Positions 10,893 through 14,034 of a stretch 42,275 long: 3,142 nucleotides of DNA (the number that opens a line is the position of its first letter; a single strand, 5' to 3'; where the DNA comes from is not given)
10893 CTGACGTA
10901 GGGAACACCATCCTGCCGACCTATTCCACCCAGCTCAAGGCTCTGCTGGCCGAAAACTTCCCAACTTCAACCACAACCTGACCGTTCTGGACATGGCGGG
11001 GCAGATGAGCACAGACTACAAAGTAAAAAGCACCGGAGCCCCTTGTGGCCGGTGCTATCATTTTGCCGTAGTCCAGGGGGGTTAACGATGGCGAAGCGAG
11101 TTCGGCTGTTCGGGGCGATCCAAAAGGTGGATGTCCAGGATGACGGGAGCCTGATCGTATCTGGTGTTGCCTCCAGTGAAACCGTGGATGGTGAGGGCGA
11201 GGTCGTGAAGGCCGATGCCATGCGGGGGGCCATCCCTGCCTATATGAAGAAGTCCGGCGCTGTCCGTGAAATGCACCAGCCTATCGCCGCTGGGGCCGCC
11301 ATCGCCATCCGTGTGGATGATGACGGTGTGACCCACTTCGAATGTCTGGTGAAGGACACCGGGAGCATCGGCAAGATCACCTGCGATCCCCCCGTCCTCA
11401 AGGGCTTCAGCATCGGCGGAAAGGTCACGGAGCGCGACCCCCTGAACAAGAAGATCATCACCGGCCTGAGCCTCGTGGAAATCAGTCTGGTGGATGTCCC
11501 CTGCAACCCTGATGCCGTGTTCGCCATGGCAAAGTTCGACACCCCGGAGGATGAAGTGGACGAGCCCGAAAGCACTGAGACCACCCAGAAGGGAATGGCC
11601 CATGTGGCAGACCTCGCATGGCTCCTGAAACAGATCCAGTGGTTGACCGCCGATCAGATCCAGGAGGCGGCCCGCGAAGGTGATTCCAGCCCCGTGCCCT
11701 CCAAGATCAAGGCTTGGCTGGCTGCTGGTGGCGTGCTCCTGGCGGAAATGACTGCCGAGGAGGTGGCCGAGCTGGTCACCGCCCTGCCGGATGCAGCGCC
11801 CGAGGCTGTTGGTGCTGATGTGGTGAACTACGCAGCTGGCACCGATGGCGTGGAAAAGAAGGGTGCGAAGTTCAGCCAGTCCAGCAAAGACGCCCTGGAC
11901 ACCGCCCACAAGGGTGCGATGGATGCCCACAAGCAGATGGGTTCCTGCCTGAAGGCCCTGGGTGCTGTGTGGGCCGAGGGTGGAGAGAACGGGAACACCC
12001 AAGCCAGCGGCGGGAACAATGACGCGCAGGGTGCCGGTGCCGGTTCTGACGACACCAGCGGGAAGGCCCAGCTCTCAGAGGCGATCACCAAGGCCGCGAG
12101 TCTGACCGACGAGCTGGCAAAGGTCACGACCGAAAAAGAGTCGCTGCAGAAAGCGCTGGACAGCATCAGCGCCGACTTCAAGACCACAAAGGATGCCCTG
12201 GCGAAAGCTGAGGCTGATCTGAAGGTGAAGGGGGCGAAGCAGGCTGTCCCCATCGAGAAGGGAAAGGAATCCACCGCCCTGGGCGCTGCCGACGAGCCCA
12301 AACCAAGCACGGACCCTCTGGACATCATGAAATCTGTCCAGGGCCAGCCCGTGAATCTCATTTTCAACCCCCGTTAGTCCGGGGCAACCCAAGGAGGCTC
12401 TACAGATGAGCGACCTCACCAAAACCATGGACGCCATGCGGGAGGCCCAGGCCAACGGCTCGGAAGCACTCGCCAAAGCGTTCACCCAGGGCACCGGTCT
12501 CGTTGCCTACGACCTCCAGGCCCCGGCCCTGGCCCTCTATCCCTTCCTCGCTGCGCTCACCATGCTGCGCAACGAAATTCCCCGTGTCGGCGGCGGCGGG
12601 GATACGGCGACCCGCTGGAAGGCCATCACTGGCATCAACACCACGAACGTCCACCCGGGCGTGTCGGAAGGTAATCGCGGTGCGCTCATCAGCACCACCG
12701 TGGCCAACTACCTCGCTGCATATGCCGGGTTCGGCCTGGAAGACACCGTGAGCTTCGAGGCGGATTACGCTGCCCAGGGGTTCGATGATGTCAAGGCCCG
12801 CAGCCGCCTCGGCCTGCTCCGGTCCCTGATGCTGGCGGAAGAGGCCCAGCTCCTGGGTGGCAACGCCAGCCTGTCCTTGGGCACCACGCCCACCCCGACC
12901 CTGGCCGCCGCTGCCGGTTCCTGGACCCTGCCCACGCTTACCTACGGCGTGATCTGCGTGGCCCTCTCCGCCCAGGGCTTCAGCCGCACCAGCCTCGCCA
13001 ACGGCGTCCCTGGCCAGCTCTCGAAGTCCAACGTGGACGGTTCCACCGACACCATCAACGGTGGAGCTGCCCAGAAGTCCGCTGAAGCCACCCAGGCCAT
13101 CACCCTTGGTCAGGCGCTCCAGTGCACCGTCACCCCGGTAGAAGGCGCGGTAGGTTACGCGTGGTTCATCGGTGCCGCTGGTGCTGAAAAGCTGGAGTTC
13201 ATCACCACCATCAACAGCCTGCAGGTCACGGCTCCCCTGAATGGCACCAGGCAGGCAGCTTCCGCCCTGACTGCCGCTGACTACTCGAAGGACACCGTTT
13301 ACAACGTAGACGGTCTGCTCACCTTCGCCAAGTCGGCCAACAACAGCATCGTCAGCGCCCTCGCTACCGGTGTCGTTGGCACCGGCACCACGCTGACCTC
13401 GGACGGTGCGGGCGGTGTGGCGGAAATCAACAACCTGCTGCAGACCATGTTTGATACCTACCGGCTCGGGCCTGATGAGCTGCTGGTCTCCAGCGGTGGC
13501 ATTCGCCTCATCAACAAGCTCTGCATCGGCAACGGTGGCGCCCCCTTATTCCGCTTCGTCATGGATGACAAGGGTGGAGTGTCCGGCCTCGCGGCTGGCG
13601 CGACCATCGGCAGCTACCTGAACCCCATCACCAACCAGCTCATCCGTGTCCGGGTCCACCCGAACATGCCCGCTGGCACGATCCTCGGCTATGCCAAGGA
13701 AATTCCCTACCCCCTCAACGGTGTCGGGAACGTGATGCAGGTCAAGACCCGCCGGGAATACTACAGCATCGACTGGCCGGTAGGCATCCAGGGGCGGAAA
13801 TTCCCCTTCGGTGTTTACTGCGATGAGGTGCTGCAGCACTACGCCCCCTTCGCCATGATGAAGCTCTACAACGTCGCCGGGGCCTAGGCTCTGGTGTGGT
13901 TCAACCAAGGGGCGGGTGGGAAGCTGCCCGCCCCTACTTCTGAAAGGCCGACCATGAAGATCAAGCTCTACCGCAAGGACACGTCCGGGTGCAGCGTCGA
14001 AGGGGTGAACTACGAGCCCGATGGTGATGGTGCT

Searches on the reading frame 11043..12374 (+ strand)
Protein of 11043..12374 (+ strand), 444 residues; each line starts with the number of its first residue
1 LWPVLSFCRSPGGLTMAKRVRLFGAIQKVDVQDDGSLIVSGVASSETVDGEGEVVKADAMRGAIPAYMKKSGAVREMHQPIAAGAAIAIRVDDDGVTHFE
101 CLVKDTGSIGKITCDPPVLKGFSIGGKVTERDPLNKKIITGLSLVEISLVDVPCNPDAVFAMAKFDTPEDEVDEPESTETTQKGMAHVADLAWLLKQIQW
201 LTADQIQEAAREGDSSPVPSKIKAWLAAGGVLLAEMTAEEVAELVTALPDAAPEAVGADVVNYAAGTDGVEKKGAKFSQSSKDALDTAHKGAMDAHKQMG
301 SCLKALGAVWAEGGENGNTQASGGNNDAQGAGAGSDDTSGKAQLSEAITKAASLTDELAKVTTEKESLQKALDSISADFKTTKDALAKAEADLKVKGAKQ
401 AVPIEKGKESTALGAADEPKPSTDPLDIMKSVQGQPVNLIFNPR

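Call 13: search_protein_families(library=phrogs, proteins=[window:11043-12374:+], max_evalue=0.00001)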
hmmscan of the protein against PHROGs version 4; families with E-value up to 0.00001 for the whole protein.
window:11043-12374:+ (444 aa): 4 families
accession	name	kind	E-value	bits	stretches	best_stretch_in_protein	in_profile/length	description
phrog_21715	-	unknown function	1.9e-52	179.9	1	21-173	3-152/381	-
phrog_9427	-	head and packaging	9.4e-10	39.2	1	18-396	13-396/453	head maturation protease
phrog_80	-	head and packaging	4e-09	37.2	1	118-393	327-548/607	head maturation protease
phrog_1028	-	head and packaging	6.8e-08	33.4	1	121-159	134-172/591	head maturation protease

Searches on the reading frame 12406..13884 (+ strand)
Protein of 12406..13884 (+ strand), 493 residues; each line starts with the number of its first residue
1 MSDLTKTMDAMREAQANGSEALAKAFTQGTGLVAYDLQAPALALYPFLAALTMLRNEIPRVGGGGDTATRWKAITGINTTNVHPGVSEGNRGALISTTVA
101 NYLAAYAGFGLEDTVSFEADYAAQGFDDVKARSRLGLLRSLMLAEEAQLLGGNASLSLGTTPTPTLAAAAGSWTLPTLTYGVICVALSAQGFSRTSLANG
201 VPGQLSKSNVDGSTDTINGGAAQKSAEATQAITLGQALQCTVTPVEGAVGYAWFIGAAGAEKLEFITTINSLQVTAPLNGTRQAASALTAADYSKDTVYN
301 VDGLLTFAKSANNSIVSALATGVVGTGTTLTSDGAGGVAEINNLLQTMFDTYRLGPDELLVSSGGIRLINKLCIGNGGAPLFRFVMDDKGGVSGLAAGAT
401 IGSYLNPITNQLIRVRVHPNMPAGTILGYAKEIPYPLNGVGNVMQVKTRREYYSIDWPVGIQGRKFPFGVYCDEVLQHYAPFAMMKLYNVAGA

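Call 13: search_protein_families(library=phrogs, proteins=[window:12406-13884:+], max_evalue=0.00001)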
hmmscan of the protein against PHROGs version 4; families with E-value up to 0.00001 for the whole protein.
window:12406-13884:+ (493 aa): 1 family
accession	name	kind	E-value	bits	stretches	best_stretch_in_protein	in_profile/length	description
phrog_13692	-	unknown function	9.2e-119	398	1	3-491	7-490/491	-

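Call 70: search_dna_similar(query=window:12406-13884:+, collection=phages, mode=protein, max_evalue=1e-10, max_rows=15)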
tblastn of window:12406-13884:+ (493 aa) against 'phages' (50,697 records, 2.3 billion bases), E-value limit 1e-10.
Records with a match: 8; places in all: 8; records where one place covers at least 80% of the query: 6.
Best place of each record, by identity: <60% 8.
By first word of the organism name: Arthrobacter 4; Brevundimonas 2; Thermoanaerobacterium 2.
By host as written in the record: Brevundimonas pondensis LVF1 2; Arthrobacter sp. ATCC 21022 2; Arthrobacter globiformis B-2979 2; Thermoanaerobacterium saccharolyticum JW/SL-YS485 2.
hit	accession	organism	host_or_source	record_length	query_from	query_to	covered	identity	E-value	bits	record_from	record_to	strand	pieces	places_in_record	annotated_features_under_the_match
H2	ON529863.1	Brevundimonas phage vB_BpoS-Polewnik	Brevundimonas pondensis LVF1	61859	52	484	88%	44.9%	3e-85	292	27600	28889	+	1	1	hypothetical protein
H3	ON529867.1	Brevundimonas phage vB_BpoS-Strzyga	Brevundimonas pondensis LVF1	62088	52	484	88%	44.7%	6e-82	283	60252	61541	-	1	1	hypothetical protein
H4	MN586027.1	Arthrobacter phage Mufasa8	Arthrobacter sp. ATCC 21022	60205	5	491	99%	26.2%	1e-16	89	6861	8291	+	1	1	6: major capsid protein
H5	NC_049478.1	Arthrobacter phage Mufasa8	Arthrobacter sp. ATCC 21022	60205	5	491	99%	26.2%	1e-16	89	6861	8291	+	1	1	6: major capsid protein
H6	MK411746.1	Arthrobacter phage Sonali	Arthrobacter globiformis B-2979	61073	6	490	98%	25.5%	2e-18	95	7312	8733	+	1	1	7: major capsid protein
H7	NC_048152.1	Arthrobacter phage Sonali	Arthrobacter globiformis B-2979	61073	6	490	98%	25.5%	2e-18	95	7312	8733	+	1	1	7: major capsid protein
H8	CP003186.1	Thermoanaerobacterium phage THSA-485A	Thermoanaerobacterium saccharolyticum ...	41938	338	481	29%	28.1%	9e-11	71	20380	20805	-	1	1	hypothetical protein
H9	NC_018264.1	Thermoanaerobacterium phage THSA-485A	Thermoanaerobacterium saccharolyticum ...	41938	338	481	29%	28.1%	9e-11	71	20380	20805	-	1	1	hypothetical protein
